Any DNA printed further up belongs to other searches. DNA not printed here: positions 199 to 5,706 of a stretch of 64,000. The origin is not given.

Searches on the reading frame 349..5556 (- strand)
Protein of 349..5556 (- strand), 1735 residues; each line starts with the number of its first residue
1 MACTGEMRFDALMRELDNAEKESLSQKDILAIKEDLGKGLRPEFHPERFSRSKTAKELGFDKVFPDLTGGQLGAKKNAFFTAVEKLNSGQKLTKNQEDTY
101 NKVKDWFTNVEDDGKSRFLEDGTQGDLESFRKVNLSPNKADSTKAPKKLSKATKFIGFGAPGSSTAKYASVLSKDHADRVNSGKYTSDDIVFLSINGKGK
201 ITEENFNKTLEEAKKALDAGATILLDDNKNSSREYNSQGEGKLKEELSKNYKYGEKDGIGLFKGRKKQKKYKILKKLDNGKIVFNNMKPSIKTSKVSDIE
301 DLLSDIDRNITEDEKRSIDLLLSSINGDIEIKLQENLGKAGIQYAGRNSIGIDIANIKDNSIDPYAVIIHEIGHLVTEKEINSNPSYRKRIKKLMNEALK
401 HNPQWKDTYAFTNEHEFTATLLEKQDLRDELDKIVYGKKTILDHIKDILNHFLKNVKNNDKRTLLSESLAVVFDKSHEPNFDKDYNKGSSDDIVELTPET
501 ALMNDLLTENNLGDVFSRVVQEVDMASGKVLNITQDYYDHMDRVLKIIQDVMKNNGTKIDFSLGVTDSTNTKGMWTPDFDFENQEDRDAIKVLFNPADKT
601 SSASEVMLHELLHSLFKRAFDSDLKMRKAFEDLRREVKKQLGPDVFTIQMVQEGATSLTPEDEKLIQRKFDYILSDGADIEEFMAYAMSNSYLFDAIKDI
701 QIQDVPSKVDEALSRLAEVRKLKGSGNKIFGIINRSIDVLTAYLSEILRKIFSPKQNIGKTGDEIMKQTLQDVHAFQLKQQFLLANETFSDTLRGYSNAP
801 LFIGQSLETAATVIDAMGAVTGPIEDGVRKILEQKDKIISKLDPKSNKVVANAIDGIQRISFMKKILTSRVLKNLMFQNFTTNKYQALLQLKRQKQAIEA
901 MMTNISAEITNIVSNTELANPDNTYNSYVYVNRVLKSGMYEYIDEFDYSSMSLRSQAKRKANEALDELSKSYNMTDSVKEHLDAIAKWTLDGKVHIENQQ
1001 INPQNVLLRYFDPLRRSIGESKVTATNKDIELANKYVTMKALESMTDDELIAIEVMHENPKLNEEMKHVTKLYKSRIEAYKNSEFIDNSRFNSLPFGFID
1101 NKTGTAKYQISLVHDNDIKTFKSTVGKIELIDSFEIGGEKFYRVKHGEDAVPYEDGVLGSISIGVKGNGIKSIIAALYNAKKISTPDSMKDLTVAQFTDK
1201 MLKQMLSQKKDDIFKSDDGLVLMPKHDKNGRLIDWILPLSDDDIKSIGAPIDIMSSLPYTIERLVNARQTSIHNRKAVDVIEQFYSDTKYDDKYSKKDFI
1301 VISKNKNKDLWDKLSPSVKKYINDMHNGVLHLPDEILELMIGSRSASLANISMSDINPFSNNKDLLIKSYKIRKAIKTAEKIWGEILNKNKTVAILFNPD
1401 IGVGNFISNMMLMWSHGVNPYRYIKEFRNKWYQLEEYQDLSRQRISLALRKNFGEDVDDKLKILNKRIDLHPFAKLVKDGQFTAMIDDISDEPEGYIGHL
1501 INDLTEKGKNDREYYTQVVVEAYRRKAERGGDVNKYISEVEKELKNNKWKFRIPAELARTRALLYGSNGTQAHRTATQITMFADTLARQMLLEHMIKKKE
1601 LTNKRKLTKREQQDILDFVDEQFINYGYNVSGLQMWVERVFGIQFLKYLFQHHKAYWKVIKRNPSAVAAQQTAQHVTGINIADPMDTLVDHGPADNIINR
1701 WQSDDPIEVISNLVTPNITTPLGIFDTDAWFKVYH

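Call 45: find_encoding_contigs(protein=window:349-5556:-, flank=10000, max_places=3)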
Protein window:349-5556:- (1735 aa): 2 contigs read that carry it; 1 place shown.
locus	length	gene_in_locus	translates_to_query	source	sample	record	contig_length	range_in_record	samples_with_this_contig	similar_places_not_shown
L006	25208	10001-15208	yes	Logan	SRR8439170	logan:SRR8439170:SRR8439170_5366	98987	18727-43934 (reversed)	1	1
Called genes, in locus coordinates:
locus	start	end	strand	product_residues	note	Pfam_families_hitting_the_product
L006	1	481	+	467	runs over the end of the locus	-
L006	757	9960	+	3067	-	PF21867:vRNAP_dom_2 (weak)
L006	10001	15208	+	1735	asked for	-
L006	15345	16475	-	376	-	PF00268:Ribonuc_red_sm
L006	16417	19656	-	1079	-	PF03477:ATP-cone, PF00317:Ribonuc_red_lgN, PF02867:Ribonuc_red_lgC, PF14890:Intein_splicing (faint), PF14528:LAGLIDADG_3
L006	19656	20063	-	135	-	-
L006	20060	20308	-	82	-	-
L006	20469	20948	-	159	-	PF19835:SegE_GIY-YIG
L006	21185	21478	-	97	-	-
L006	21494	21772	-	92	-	-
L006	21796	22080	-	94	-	-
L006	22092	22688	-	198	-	PF05732:RepL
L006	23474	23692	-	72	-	-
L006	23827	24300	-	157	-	-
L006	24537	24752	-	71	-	-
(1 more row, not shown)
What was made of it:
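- On N4-like phages (Schitoviridae-like), as genomic context: The 3071-aa ORF at 5597..14812 carries PF21867 vRNAP_dom_2 (a weak hit, call 45).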
